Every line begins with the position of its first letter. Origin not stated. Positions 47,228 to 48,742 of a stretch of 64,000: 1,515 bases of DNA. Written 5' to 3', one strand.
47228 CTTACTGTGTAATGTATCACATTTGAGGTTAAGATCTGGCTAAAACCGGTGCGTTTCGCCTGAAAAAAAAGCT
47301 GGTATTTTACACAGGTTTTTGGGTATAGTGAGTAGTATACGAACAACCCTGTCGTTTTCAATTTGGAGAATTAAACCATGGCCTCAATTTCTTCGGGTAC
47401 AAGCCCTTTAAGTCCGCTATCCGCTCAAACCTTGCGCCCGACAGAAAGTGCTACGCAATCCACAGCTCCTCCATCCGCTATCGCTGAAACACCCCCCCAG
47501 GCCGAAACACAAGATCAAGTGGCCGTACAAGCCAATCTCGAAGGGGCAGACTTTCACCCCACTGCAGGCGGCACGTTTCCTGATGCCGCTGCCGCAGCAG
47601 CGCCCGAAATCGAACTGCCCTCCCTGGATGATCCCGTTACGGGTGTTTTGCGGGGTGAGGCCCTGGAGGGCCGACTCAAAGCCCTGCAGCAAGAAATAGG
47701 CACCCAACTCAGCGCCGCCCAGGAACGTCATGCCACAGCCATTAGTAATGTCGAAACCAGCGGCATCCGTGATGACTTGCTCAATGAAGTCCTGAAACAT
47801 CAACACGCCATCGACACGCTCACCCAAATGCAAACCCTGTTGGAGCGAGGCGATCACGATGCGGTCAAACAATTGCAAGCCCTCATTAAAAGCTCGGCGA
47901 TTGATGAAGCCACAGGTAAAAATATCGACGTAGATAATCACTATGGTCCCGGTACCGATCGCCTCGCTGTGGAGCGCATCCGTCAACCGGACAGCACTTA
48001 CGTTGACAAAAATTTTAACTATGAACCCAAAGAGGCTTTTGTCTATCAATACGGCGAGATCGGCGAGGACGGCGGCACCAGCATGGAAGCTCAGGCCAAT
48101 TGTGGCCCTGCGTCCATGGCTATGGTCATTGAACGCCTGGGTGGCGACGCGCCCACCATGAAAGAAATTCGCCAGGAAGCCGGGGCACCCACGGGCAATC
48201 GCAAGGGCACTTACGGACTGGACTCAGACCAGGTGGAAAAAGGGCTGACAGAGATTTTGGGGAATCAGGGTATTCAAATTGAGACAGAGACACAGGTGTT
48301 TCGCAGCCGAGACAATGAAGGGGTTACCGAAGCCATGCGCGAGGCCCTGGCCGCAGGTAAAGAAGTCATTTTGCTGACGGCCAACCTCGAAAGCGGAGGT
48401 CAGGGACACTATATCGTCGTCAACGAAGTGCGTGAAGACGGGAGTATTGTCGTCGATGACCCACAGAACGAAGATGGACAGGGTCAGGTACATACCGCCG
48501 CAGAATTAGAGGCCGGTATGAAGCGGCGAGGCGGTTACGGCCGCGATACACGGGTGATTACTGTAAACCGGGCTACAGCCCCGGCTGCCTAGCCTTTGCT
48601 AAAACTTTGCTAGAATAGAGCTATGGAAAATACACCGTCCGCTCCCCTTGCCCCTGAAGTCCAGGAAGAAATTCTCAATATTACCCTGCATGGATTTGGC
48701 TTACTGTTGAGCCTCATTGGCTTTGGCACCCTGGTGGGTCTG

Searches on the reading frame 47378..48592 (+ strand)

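Call 92: search_protein_families(library=ncbifam, proteins=[window:47378-48592:+], max_evalue=1e-8)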
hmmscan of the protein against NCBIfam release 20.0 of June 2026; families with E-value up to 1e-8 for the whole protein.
window:47378-48592:+ (404 aa): 0 families

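Call 112: search_protein_families(library=pfam, proteins=[window:47378-48592:+], max_evalue=0.00001)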
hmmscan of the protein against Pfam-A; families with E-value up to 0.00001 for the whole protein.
window:47378-48592:+ (404 aa): 1 family
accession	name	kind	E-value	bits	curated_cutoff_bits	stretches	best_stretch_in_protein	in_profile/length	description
PF13529.12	Peptidase_C39_2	-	2.1e-06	28.8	24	1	238-362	12-142/143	Peptidase_C39 like family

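Call 117: search_protein_families(library=pfam, proteins=[L016:10543-13110:+, L016:13126-14028:+], max_evalue=0.01)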
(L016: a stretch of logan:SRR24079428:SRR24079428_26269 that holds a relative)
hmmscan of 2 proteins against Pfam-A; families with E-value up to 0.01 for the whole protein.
L016:10543-13110:+ (855 aa): 0 families

L016:13126-14028:+ (300 aa): 0 families
